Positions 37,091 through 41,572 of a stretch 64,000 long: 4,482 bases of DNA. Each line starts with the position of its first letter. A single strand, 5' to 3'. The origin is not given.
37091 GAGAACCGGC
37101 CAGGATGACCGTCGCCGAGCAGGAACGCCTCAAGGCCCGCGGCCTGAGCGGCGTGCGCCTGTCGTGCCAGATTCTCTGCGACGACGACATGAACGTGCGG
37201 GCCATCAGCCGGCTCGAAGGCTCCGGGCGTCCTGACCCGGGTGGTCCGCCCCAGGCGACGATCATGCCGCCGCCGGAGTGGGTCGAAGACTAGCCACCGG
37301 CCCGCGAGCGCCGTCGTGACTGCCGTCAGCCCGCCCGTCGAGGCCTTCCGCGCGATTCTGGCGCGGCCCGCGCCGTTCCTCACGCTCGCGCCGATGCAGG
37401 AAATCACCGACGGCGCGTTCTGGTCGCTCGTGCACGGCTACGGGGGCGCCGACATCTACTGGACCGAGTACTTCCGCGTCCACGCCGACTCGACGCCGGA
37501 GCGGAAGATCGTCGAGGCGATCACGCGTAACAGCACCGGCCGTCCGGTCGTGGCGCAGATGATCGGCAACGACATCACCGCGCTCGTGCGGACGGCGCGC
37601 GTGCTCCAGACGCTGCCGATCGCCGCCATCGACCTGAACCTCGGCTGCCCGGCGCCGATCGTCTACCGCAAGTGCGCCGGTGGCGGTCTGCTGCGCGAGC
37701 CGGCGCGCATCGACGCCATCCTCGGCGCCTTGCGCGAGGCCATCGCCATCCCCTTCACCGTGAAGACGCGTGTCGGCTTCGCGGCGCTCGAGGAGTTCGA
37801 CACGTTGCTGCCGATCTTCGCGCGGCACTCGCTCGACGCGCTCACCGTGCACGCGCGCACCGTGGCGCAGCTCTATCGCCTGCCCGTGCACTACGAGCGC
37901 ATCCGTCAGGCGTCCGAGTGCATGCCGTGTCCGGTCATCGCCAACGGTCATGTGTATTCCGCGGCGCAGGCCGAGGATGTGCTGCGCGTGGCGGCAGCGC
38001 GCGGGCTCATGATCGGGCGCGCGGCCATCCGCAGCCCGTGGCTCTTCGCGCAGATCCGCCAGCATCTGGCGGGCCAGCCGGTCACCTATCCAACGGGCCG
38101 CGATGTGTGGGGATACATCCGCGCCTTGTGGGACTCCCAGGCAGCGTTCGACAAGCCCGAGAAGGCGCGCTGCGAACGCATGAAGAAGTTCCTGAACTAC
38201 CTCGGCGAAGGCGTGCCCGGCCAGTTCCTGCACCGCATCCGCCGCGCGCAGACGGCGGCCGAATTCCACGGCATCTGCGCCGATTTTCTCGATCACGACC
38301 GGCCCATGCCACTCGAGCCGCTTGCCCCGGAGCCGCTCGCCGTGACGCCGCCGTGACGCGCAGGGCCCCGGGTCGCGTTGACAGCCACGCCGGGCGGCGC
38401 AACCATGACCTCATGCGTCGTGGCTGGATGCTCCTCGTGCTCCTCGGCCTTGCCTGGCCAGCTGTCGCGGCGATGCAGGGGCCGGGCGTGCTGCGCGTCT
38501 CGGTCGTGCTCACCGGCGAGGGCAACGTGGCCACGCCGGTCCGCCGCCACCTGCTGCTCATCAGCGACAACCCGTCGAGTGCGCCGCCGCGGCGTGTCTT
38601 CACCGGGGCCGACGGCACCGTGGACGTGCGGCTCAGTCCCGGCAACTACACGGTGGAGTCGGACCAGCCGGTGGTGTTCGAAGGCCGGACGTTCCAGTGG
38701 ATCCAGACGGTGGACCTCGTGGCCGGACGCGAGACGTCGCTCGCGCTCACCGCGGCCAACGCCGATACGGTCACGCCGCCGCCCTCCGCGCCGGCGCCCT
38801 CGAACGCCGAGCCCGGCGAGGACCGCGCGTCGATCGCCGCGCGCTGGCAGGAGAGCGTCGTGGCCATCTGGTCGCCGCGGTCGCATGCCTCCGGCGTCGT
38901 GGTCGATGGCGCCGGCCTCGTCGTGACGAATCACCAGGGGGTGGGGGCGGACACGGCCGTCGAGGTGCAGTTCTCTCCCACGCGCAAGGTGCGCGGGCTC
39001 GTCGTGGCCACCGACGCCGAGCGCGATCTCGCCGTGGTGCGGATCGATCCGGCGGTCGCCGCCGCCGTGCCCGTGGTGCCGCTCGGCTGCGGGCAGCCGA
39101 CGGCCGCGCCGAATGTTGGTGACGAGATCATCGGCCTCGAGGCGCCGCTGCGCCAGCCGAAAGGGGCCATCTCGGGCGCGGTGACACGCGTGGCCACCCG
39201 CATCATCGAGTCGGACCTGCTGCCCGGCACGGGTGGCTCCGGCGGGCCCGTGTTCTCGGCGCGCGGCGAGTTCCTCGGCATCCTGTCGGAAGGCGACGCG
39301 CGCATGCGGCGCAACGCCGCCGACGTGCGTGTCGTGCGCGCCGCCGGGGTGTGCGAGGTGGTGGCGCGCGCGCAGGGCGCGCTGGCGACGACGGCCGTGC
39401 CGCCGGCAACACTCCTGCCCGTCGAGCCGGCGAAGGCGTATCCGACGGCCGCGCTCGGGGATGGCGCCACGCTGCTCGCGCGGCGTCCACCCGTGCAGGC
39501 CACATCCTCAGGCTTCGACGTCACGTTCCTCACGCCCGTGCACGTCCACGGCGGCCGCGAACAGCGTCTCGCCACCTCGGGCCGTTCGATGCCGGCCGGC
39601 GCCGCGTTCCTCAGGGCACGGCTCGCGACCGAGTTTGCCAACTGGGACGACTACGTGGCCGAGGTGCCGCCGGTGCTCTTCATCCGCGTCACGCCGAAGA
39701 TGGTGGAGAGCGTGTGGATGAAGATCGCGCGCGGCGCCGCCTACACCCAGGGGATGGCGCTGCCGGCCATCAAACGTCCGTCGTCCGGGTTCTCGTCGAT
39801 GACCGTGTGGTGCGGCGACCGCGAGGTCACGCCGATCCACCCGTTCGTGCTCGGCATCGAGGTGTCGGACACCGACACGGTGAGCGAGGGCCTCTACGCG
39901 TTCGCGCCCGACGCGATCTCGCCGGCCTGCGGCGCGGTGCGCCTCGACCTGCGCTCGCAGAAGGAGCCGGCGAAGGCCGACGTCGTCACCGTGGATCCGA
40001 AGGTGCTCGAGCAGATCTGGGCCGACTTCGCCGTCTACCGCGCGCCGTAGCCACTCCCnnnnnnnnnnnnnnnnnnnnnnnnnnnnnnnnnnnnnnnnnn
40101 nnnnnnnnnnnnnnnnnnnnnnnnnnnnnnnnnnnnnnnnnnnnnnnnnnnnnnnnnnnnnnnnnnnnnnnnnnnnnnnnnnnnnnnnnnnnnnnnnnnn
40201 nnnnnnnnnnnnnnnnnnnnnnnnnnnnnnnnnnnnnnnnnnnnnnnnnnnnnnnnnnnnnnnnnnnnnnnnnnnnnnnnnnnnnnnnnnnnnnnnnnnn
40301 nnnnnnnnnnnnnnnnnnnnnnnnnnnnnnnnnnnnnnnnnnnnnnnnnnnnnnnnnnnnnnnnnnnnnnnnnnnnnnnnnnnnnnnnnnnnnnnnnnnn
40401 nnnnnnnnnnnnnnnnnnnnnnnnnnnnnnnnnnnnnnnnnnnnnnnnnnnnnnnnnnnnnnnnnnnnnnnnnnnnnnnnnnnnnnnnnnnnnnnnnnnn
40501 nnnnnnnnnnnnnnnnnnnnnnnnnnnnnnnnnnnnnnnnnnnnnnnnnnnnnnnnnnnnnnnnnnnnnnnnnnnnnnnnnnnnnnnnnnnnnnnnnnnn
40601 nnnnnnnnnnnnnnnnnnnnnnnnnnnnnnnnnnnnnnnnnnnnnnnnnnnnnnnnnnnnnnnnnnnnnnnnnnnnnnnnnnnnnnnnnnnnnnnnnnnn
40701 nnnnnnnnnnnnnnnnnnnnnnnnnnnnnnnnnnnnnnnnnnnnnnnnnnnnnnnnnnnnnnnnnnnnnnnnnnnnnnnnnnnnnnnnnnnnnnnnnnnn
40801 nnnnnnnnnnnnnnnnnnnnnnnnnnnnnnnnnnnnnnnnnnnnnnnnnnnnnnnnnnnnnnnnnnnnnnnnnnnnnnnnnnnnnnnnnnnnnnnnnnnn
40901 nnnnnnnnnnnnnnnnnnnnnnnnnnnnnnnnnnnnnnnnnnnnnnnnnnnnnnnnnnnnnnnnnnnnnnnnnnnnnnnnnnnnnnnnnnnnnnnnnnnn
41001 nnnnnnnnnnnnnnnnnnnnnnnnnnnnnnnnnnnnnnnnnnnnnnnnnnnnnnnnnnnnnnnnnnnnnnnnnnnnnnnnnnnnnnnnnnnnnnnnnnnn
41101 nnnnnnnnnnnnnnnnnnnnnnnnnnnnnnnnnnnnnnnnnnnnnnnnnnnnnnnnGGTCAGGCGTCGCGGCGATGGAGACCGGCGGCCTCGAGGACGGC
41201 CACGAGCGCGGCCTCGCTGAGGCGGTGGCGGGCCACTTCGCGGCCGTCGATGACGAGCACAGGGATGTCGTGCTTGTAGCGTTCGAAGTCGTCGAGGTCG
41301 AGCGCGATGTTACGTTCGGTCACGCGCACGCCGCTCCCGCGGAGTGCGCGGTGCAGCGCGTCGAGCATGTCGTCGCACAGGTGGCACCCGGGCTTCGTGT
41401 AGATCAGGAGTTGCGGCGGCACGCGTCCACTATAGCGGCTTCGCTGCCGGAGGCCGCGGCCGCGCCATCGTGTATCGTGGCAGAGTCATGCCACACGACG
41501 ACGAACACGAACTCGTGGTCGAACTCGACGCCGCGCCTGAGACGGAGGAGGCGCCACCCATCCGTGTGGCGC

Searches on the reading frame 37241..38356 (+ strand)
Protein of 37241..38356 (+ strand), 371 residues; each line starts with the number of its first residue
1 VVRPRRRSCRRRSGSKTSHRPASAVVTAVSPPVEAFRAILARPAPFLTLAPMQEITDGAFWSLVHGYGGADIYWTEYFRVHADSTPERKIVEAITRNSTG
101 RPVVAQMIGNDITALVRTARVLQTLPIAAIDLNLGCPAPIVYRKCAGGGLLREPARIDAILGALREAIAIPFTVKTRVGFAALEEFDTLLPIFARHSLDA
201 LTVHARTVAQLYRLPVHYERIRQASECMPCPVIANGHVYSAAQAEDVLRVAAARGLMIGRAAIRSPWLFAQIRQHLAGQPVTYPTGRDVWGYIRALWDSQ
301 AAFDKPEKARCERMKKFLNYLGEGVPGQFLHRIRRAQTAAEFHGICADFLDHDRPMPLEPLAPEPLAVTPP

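Call 70: search_protein_families(library=pfam, proteins=[window:37241-38356:+], max_evalue=0.00001)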
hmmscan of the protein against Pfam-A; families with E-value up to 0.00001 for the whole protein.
window:37241-38356:+ (371 aa): 1 family
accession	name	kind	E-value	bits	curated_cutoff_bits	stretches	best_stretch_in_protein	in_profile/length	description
PF01207.24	Dus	-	2.4e-49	168.6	20.4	1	49-277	2-232/311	Dihydrouridine synthase (Dus)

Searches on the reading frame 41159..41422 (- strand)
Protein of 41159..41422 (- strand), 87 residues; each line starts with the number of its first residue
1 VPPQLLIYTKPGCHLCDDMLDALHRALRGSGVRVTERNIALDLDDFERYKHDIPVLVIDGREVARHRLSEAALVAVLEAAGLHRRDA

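Call 70: search_protein_families(library=pfam, proteins=[window:41159-41422:-], max_evalue=0.00001)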
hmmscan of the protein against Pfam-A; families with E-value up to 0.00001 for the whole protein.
window:41159-41422:- (87 aa): 1 family
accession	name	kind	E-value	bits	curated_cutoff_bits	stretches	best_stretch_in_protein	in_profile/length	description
PF05768.20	Glrx-like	-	1.2e-16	61.2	26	1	4-78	1-77/77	Glutaredoxin-like domain (DUF836)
